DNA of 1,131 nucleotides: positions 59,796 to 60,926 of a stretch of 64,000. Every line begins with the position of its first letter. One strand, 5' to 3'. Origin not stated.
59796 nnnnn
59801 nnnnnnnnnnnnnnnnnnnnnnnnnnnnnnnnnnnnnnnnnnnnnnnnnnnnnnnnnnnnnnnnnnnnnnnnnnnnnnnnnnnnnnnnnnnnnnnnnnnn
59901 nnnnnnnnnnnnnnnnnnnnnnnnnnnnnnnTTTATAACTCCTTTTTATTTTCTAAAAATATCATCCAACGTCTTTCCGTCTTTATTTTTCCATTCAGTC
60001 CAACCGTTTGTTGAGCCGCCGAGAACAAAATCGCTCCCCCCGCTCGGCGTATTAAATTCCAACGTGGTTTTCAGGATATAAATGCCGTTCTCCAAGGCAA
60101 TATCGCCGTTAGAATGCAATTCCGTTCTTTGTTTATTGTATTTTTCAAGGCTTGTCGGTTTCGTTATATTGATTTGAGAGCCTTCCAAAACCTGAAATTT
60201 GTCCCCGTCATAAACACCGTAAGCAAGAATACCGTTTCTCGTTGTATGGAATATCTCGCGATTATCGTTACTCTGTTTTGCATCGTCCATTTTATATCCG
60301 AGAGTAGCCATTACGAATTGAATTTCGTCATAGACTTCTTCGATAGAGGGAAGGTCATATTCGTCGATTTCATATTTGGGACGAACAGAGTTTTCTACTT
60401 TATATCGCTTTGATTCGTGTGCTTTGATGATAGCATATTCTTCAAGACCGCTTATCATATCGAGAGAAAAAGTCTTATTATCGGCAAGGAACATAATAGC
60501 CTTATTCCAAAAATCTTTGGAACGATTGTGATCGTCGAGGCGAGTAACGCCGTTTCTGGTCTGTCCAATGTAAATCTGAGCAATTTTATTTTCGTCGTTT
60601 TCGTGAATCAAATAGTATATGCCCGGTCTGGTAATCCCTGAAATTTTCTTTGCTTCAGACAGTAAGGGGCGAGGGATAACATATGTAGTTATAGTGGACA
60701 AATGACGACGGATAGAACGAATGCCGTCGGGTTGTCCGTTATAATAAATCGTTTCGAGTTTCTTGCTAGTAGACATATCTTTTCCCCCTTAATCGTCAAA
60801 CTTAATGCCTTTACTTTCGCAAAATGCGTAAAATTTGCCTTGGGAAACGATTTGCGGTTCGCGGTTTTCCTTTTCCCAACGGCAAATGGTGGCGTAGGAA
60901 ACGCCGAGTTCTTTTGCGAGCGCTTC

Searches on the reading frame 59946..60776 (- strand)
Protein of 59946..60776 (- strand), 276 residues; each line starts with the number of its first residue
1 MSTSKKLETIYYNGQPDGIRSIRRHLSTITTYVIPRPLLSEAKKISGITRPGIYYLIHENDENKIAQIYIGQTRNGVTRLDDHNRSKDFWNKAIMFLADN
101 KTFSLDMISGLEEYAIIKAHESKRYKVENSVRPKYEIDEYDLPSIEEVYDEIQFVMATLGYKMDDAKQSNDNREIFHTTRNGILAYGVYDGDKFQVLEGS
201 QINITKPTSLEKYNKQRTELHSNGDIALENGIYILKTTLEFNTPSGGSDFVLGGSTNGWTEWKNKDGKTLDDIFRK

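Call 13: search_protein_families(library=pfam, proteins=[window:59946-60776:-], max_evalue=0.001)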
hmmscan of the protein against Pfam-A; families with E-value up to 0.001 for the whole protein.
window:59946-60776:- (276 aa): 3 families
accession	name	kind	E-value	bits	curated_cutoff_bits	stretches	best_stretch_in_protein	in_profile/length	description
PF14267.11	DUF4357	-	1.1e-16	60.9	38.4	1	217-270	1-54/54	Domain of unknown function (DUF4357)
PF01541.30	GIY-YIG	-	4.5e-05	24.1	22.6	1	52-111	3-55/78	GIY-YIG catalytic domain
PF18755.6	RAMA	-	0.0009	19.6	35.2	0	213-273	41-97/107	Restriction Enzyme Adenine Methylase Associated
